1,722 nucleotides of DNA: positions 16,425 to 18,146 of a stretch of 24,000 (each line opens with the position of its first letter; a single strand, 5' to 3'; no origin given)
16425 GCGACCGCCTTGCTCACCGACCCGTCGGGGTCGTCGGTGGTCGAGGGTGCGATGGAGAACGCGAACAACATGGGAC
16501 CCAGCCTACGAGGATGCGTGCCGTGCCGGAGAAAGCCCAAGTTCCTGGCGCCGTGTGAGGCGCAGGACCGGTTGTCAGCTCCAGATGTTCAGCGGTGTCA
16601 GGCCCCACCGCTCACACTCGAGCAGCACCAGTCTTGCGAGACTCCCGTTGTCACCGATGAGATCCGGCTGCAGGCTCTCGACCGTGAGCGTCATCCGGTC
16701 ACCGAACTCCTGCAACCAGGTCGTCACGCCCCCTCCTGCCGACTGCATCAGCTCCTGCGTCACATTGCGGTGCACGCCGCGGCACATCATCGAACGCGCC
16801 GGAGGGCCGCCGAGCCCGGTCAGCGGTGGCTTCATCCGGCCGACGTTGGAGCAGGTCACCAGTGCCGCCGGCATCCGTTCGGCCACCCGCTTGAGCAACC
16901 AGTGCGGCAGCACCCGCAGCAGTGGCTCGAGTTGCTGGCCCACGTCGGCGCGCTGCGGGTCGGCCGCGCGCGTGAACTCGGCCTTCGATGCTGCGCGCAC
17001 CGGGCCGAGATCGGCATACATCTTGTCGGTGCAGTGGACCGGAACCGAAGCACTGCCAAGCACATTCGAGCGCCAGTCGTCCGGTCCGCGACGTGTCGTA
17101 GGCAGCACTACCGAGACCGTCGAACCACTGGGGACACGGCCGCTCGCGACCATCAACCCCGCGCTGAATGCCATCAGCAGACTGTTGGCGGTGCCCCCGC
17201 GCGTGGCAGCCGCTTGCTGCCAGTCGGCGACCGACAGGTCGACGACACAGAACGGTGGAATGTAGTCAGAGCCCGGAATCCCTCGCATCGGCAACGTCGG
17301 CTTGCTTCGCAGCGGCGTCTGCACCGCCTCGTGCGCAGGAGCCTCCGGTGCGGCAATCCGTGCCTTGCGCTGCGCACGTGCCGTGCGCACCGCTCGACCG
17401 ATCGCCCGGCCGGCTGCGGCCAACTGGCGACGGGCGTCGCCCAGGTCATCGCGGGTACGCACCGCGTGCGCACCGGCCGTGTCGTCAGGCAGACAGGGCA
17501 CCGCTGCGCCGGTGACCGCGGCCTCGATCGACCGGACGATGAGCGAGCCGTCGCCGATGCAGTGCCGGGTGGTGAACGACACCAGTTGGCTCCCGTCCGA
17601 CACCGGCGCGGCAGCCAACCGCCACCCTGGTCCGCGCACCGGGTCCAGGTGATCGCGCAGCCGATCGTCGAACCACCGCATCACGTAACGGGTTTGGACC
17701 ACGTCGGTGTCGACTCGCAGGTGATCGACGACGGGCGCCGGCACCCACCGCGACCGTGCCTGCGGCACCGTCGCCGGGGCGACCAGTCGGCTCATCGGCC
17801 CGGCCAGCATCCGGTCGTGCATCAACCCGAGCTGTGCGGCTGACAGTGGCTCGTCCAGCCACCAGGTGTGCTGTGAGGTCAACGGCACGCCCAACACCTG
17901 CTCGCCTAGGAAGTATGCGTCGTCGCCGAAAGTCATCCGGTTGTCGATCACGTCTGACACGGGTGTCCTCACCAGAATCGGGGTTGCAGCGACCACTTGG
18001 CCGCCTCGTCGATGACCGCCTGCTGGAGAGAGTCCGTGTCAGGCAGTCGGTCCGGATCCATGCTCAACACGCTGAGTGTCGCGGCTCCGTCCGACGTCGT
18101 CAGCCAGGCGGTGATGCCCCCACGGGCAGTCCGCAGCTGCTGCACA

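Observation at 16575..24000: Candidate acylated-glycolipid biosynthesis and export locus (3 acyltransferase-like genes, GT2, GT1, DrrAB exporter)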

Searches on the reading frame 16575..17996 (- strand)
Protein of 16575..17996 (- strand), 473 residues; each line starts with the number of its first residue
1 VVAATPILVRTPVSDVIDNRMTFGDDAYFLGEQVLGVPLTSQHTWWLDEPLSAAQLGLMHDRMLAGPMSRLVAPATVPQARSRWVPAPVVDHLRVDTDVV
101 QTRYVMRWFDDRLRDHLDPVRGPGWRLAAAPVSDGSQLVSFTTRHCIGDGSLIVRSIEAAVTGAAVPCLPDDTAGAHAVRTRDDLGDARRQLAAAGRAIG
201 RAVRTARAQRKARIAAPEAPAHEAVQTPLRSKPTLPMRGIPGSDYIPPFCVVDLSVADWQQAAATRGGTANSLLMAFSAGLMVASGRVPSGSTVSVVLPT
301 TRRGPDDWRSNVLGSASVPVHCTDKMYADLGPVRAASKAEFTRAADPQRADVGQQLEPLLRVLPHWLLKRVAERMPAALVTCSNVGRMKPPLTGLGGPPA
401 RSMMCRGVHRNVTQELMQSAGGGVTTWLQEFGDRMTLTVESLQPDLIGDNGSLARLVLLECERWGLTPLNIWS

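Call 6: search_protein_families(library=pfam, proteins=[window:16575-17996:-], max_evalue=0.01)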
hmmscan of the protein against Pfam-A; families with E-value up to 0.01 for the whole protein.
window:16575-17996:- (473 aa): 0 families

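Call 7: search_protein_families(library=pfam, proteins=[window:16575-17996:-], max_evalue=10)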
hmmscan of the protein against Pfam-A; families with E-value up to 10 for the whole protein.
window:16575-17996:- (473 aa): 0 families

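Call 8: search_protein_families(library=ncbifam, proteins=[window:16575-17996:-], max_evalue=1)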
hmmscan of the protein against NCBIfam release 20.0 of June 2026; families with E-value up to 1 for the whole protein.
window:16575-17996:- (473 aa): 0 families
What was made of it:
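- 16575..17960 (-): Gene A: acyltransferase of an undescribed WS/DGAT-related family (461 aa from the GTG at 17960; alternative starts at 17972 and 17996). No Pfam or NCBIfam hit (calls 6-8).
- On WS/DGAT (Pfam WS_DGAT_cat PF03007 + WS_DGAT_C PF06974), tested for A and B: No Pfam or NCBIfam family at E up to 10 or 1 for A or B (calls 6-8).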

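Call 10: search_solved_structures(query=window:16575-17996:-, max_evalue=10)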
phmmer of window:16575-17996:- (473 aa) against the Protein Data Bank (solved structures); distinct sequences matched with E-value up to 10: 6.
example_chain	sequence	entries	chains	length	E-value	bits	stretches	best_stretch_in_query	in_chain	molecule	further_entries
8fmw_AN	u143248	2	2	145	0.16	13.7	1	188-258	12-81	50S ribosomal protein L15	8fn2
6n2i_A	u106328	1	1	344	0.38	12.5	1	359-436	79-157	DNA-binding ATP-dependent protease La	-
3lxd_A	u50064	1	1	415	0.82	11.4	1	125-195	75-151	FAD-dependent pyridine nucleotide-disulphide oxidoreductase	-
6v11_A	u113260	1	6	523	0.9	11.3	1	364-436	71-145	Lon protease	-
6on2_A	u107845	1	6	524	0.9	11.3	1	364-436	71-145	ATP-dependent protease La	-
6u5z_A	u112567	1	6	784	1.3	10.8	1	363-436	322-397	Lon protease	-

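Call 12: find_homologous_proteins(query=window:16575-17996:-, max_evalue=0.001)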
Query window:16575-17996:- (473 aa): 9 proteins with E <= 0.001 among 8000 candidates.
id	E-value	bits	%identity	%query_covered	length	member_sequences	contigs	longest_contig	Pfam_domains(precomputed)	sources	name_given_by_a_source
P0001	0.0e+0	1017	100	96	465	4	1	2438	-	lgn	-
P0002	5.6e-149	515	54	97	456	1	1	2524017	-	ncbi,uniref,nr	ncbi:hypothetical protein HJ588_02200 [Flexivirga sp. ID2601S]|uniref:Diacylglycerol O-acyltransfera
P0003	4.9e-147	508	55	97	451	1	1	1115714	-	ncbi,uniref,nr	ncbi:hypothetical protein [Flexivirga meconopsidis]|uniref:hypothetical protein n=1 Tax=Flexivirga m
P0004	7.4e-147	508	54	97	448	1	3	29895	-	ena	-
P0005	2.5e-144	500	55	96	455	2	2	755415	-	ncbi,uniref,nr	ncbi:hypothetical protein GCM10011492_14380 [Flexivirga endophytica]|uniref:Uncharacterized protein 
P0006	2.3e-142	493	53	100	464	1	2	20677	-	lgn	-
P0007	2.6e-141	490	54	97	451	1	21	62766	-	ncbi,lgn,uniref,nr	ncbi:MAG TPA: hypothetical protein VG502_07480 [Flexivirga sp.]|uniref:hypothetical protein n=1 Tax=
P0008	3.4e-140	486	51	97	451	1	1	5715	-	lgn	-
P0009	7.4e-36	142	33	31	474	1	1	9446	-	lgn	-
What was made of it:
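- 16575..17960 (-): 51-55% identical to Flexivirga homologs (call 12).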

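Call 13: find_encoding_contigs(protein=P0002, flank=10000, max_places=3)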
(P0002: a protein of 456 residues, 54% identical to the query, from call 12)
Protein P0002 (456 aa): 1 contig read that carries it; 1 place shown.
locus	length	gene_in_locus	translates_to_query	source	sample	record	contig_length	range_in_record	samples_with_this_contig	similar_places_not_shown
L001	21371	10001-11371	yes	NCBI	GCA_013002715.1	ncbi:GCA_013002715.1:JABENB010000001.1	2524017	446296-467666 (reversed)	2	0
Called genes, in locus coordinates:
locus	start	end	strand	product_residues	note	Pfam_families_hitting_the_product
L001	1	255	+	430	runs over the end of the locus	PF01070:FMN_dh, PF00478:IMPDH (weak)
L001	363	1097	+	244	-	PF11209:LmeA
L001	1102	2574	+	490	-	PF00668:Condensation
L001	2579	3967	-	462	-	PF00668:Condensation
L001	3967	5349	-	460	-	PF00668:Condensation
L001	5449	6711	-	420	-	PF03033:Glyco_transf_28, PF06722:EryCIII-like_C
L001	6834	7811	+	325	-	PF00005:ABC_tran, PF13304:AAA_21, PF13732:DrrA1-3_C (weak)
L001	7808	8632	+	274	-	PF01061:ABC2_membrane, PF12698:ABC2_membrane_3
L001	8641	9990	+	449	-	-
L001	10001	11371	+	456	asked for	-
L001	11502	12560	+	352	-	PF00296:Bac_luciferase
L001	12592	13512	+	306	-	PF00291:PALP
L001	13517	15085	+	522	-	PF00999:Na_H_Exchanger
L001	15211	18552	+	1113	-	-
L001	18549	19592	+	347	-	PF12838:Fer4_7, PF13247:Fer4_11, PF12838:Fer4_7 (weak), PF25160:LdpA_Fe-S-bd (weak), PF12837:Fer4_6 (weak), PF13237:Fer4_10 (weak), PF00037:Fer4 (weak), PF13187:Fer4_9 (weak), +6 more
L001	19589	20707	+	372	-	PF03916:NrfD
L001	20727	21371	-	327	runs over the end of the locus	PF00586:AIRS, PF02769:AIRS_C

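Call 14: find_encoding_contigs(protein=P0005, flank=10000, max_places=3)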
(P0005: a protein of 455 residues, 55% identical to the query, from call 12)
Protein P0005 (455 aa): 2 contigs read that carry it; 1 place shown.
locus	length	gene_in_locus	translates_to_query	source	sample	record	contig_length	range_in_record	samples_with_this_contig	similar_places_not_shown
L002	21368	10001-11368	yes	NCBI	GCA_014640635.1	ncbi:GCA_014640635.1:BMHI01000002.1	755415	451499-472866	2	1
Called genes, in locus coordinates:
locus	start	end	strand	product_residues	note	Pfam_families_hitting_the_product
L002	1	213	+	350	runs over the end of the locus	PF00296:Bac_luciferase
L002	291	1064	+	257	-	PF11209:LmeA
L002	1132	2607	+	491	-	PF00668:Condensation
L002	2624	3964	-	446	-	PF00668:Condensation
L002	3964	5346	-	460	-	PF00668:Condensation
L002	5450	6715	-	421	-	PF03033:Glyco_transf_28, PF06722:EryCIII-like_C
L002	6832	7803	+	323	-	PF00005:ABC_tran, PF13304:AAA_21 (weak), PF13732:DrrA1-3_C (faint)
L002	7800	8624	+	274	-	PF01061:ABC2_membrane, PF12698:ABC2_membrane_3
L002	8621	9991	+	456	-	-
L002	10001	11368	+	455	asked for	-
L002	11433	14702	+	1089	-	-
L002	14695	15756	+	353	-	PF13534:Fer4_17 (faint), PF12838:Fer4_7 (weak), PF13247:Fer4_11, PF25160:LdpA_Fe-S-bd (weak), PF12837:Fer4_6 (weak), PF13187:Fer4_9 (weak), PF13237:Fer4_10 (weak), PF13247:Fer4_11, +4 more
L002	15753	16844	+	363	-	PF03916:NrfD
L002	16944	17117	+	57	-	-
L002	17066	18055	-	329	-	PF00586:AIRS, PF02769:AIRS_C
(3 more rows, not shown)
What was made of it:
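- In Flexivirga, LmeA, a cell-envelope protein (Pfam PF11209) that I recall as linked to lipomannan elongation in mycobacteria, is adjacent (calls 13, 14).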

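Call 37: search_solved_structures(query=L001:3967-5349:-, max_evalue=0.01)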
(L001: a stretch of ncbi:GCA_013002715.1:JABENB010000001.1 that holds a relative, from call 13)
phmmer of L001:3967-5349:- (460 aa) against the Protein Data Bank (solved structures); distinct sequences matched with E-value up to 0.01: 2.
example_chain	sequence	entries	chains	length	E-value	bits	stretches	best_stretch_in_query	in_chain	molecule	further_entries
6aef_B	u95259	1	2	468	3.2e-15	59.2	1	162-447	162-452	Trehalose-2-sulfate acyltransferase PapA2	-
7r9x_A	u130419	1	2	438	0.0094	18.1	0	153-295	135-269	AmbE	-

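Call 38: search_solved_structures(query=L001:1102-2574:+, max_evalue=0.01)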
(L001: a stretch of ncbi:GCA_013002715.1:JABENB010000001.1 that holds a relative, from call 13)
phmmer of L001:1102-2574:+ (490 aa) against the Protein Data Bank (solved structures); distinct sequences matched with E-value up to 0.01: 4.
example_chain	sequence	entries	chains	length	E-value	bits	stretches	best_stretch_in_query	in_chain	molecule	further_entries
6aef_B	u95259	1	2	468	5.5e-41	144.2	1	3-470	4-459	Trehalose-2-sulfate acyltransferase PapA2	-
8z0q_C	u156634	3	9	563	6.1e-06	28.6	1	179-375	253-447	Special condensation domain in NRPS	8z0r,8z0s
8f7h_A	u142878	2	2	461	4e-05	26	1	153-364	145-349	Surfactin synthetase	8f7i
8f7f_A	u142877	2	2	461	0.00011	24.6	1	152-364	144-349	Surfactin synthetase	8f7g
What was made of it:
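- Closest known: Mycobacterium tuberculosis acyltrehalose loci: sulfolipid-1. Same: One orthogroup matches PapA2 over its full length at 5.5e-41 (call 38).
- Closest known: PDIM/PGL export and glycosylation genes. Different: The PapA-like genes resemble PapA2, not PapA5 (calls 37, 38).
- The PapA-like genes are much closer to the trehalose-acylating PapA2 than to any other solved enzyme (call 38).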

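Call 39: search_protein_families(library=ncbifam, proteins=[L001:3967-5349:-, L001:2579-3967:-, L001:1102-2574:+, L001:363-1097:+, L001:5449-6711:-], max_evalue=0.01)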
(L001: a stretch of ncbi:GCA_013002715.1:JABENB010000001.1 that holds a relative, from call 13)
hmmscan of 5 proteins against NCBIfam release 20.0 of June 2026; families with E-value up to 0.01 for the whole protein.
L001:3967-5349:- (460 aa): 1 family
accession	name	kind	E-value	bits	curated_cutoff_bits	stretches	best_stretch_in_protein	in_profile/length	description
NF004282.0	PRK05691.1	subfamily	3.2e-08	30.1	4090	1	58-457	702-1102/4334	non-ribosomal peptide synthase/polyketide synthase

L001:2579-3967:- (462 aa): 1 family
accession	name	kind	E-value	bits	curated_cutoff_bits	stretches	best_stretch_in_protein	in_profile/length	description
NF004282.0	PRK05691.1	subfamily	5.5e-10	35.9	4090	1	67-196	1761-1895/4334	non-ribosomal peptide synthase/polyketide synthase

L001:1102-2574:+ (490 aa): 1 family
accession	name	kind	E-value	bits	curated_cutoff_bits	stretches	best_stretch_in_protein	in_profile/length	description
NF004282.0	PRK05691.1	subfamily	1.9e-10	37.4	4090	1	67-376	703-1007/4334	non-ribosomal peptide synthase/polyketide synthase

L001:363-1097:+ (244 aa): 1 family
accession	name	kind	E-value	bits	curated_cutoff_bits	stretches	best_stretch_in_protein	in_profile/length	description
NF038126.1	PEP_CTERM_FxDxF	subfamily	0.0006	20.1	50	1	69-155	76-159/165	FxDxF family PEP-CTERM protein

L001:5449-6711:- (420 aa): 4 families
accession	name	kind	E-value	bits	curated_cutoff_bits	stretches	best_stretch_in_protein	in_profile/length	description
NF000354.1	glycotrans_Rgt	equivalog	2.5e-27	96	800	1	1-397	1-385/411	rifamycin-inactivating glycosyltransferase Rgt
TIGR04516.1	glycosyl_450act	subfamily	1.4e-21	77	440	2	299-398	297-397/418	activator-dependent family glycosyltransferase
TIGR01426.2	MGT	subfamily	1.2e-16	60.7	260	2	301-413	276-388/393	macrolide family glycosyltransferase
NF033129.1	macro_glyco_Mgt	subfamily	2.4e-08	33.4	700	1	299-413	275-389/393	macrolide-inactivating glycosyltransferase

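Call 59: find_encoding_contigs(protein=P0001, flank=10000, max_places=3)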
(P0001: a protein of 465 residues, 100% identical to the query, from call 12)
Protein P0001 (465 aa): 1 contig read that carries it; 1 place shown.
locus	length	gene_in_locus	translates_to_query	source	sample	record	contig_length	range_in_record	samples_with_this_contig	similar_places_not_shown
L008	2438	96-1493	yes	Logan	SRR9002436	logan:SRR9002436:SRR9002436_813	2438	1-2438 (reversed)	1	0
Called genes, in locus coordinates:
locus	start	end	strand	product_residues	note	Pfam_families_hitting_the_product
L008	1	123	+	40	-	?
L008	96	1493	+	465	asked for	-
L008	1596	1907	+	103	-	PF01910:Thiamine_BP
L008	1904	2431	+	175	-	PF00583:Acetyltransf_1 (weak), PF13673:Acetyltransf_10 (weak), PF13508:Acetyltransf_7, PF08445:FR47 (weak)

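Call 81: search_solved_structures(query=L001:2579-3967:-, max_evalue=0.01)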
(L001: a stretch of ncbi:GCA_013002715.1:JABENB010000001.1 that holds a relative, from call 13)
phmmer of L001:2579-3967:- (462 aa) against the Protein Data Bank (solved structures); distinct sequences matched with E-value up to 0.01: 5.
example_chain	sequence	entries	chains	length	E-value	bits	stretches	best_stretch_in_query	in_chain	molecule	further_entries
6oyf_A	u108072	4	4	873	4.8e-09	38.6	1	63-187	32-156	Txo1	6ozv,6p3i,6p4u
6aef_B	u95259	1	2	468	2.1e-08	36.5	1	21-373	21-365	Trehalose-2-sulfate acyltransferase PapA2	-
6p1j_A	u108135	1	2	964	1.3e-06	30.6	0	60-187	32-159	Txo2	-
8z0q_C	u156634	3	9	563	6.3e-06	28.3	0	65-196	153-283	Special condensation domain in NRPS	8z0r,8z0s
2jgp_A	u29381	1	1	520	0.0019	20.1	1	62-183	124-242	TYROCIDINE SYNTHETASE 3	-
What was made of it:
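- One PapA-like orthogroup scores slightly better against the Txo1 C domain than against PapA2 (call 81).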
